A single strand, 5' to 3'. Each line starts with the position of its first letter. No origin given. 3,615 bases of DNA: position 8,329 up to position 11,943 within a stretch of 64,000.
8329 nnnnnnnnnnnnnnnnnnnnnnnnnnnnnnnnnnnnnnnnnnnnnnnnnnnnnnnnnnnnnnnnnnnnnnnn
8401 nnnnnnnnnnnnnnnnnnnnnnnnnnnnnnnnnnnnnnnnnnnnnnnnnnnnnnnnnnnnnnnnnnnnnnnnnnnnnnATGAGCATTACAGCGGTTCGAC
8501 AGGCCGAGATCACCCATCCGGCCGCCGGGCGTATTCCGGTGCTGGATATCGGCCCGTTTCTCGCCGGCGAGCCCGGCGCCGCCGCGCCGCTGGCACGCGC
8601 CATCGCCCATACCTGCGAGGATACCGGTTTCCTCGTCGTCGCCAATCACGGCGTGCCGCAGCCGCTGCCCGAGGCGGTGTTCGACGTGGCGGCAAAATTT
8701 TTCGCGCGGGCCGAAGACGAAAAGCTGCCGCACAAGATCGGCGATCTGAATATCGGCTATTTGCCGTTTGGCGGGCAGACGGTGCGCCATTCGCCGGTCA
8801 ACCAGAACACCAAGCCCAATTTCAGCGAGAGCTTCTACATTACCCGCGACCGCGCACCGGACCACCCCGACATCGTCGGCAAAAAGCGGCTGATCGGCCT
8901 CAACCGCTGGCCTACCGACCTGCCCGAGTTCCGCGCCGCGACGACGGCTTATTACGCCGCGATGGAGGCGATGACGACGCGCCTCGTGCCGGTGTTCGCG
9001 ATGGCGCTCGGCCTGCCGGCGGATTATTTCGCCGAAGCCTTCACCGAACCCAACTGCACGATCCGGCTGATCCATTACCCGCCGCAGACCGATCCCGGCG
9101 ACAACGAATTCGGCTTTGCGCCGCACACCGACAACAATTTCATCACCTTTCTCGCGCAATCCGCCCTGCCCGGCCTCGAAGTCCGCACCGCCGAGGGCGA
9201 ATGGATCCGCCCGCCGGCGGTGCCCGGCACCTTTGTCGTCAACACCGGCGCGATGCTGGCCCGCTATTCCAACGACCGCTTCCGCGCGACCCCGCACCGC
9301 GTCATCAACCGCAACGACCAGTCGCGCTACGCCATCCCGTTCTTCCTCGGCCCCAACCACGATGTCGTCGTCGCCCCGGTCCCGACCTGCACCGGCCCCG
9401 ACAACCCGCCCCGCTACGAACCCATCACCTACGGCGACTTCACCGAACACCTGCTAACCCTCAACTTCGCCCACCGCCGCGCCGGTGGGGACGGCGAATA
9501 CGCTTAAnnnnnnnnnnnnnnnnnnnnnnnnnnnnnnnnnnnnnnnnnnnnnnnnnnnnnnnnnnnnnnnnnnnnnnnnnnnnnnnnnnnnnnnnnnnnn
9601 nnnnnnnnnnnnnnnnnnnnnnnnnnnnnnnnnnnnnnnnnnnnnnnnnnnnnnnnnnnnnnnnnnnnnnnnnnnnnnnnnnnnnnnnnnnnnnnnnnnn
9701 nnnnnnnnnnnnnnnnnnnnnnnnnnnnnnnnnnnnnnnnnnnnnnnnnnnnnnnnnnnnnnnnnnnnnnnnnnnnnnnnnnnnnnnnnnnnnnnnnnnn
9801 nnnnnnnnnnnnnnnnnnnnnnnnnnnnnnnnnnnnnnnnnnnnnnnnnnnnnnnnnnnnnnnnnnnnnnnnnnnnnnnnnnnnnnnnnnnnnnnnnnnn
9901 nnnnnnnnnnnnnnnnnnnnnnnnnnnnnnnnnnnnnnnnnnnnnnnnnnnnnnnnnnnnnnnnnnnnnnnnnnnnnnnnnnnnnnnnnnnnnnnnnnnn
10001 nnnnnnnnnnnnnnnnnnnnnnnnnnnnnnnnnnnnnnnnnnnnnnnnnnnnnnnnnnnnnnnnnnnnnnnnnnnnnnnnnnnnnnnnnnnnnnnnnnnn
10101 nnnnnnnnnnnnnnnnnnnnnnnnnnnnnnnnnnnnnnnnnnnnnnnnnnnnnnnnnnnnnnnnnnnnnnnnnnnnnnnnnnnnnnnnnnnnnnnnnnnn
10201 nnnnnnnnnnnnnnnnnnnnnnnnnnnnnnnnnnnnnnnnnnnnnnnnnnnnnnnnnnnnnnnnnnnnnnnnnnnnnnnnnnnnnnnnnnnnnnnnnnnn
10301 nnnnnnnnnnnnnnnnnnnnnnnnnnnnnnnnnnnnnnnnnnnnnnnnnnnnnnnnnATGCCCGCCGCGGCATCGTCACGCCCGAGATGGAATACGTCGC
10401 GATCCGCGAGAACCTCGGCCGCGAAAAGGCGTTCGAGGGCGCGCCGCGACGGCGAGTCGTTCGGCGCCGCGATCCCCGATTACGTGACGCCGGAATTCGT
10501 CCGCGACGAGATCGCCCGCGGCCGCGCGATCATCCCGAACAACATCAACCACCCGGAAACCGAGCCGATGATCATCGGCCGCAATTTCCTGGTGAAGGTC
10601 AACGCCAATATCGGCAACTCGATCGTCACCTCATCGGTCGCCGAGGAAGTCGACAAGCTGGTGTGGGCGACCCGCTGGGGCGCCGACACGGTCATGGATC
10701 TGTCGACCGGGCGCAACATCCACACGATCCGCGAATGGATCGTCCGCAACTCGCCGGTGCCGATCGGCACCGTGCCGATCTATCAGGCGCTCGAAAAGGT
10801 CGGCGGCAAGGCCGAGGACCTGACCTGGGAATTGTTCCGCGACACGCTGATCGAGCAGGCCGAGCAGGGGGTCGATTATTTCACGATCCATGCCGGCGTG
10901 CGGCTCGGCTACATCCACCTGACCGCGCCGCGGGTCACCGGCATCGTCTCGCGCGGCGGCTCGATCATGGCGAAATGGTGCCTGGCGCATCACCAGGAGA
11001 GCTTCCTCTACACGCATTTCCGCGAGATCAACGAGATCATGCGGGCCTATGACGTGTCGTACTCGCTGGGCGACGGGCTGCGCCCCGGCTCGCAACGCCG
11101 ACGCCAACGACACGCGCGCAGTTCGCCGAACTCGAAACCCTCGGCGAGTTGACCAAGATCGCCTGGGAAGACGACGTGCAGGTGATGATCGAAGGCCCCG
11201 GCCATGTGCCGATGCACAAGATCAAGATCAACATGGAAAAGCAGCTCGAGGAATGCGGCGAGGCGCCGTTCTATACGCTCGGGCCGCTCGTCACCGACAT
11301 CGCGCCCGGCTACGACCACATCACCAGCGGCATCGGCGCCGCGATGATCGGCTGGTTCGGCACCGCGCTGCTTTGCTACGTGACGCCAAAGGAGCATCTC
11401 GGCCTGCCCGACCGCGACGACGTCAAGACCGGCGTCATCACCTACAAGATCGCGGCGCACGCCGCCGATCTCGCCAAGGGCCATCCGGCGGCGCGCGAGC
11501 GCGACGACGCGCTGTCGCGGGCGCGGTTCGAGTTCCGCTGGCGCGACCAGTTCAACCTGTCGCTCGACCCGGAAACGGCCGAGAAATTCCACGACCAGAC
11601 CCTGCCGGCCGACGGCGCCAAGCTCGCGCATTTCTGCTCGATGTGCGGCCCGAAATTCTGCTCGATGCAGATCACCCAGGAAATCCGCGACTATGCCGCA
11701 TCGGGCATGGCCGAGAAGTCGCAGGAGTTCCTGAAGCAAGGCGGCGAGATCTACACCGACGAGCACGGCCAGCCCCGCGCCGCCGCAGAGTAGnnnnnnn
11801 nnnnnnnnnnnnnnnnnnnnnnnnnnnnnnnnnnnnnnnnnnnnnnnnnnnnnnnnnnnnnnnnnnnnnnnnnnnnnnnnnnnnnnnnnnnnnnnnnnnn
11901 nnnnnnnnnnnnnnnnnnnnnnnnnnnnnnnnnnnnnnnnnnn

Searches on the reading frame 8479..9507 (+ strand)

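Call 35: search_protein_families(library=pfam, proteins=[window:8479-9507:+], max_evalue=0.00001)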
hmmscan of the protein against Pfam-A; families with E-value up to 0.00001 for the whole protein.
window:8479-9507:+ (342 aa): 2 families
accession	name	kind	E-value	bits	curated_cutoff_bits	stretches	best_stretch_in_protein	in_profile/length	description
PF03171.26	2OG-FeII_Oxy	-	1.4e-23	83.6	23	1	192-292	2-101/101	2OG-Fe(II) oxygenase superfamily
PF14226.12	DIOX_N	-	1.1e-20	74.8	27.3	1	19-146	1-116/117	non-haem dioxygenase in morphine synthesis N-terminal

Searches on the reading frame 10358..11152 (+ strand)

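Call 35: search_protein_families(library=pfam, proteins=[window:10358-11152:+], max_evalue=0.00001)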
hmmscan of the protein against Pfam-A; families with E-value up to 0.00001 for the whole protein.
window:10358-11152:+ (264 aa): 1 family
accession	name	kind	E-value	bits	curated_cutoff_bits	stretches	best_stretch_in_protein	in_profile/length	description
PF01964.24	ThiC_Rad_SAM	-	5.8e-81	272.8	25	1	38-249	19-233/420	Radical SAM ThiC family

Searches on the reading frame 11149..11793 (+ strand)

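Call 35: search_protein_families(library=pfam, proteins=[window:11149-11793:+], max_evalue=0.00001)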
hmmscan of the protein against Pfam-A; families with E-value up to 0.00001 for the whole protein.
window:11149-11793:+ (214 aa): 1 family
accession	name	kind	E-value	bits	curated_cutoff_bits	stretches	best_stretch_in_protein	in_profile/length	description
PF01964.24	ThiC_Rad_SAM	-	2.2e-81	274.2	25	1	1-178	248-420/420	Radical SAM ThiC family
